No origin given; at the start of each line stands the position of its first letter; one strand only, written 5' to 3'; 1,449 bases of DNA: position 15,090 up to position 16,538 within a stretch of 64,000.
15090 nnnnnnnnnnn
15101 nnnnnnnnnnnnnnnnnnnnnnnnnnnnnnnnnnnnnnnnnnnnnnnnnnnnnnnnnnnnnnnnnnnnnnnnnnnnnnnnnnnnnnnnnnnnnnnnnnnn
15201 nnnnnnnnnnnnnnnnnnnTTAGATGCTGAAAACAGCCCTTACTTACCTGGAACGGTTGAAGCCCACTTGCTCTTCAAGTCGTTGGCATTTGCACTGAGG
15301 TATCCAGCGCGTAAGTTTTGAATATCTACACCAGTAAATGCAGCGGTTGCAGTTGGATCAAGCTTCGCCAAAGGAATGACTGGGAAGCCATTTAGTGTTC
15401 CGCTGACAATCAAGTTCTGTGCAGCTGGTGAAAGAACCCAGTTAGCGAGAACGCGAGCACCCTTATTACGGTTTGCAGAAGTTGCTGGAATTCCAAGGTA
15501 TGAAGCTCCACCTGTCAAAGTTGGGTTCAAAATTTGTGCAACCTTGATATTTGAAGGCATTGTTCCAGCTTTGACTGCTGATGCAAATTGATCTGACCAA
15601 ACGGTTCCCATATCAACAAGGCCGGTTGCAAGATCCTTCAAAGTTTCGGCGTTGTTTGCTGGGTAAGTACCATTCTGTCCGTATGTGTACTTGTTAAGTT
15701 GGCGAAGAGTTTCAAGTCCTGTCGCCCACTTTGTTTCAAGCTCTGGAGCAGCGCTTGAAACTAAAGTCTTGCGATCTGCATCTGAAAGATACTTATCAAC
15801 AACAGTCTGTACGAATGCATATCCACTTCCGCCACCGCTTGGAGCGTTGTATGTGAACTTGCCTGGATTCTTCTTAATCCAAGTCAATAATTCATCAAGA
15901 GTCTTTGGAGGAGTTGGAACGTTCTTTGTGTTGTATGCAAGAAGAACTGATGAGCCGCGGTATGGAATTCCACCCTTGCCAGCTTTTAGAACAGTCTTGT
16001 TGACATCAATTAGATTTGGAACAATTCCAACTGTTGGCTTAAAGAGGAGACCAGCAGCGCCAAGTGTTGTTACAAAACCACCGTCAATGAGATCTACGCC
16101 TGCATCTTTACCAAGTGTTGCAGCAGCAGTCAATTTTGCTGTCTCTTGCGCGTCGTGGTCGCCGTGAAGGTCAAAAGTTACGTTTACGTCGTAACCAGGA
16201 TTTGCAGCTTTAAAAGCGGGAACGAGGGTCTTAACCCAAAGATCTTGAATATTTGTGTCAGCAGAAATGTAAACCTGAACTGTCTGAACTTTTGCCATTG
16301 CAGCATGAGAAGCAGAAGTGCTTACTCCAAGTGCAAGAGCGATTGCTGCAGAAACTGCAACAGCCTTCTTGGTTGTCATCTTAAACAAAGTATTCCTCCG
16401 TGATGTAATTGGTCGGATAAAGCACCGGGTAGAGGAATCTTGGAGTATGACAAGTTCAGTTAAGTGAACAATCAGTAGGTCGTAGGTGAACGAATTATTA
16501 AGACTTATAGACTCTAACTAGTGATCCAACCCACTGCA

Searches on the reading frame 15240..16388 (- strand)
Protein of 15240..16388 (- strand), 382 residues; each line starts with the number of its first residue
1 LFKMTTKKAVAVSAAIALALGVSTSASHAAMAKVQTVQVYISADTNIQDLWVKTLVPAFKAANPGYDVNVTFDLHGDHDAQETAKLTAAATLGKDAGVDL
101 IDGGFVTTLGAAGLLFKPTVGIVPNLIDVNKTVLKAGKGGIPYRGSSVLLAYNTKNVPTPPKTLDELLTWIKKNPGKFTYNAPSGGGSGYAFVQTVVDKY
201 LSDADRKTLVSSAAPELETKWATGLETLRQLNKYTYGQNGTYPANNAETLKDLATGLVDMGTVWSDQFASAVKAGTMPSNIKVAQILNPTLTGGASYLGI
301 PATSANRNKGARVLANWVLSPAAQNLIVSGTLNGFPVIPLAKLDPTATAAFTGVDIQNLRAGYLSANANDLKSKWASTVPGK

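Call 39: search_protein_families(library=ncbifam, proteins=[window:15240-16388:-], max_evalue=1e-10)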
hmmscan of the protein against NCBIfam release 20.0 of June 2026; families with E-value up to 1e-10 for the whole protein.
window:15240-16388:- (382 aa): 1 family
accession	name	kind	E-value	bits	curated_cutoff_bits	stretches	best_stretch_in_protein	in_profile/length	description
NF008633.1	PRK11622.1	subfamily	2.8e-31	108.8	203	1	30-378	32-387/397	ABC transporter substrate-binding protein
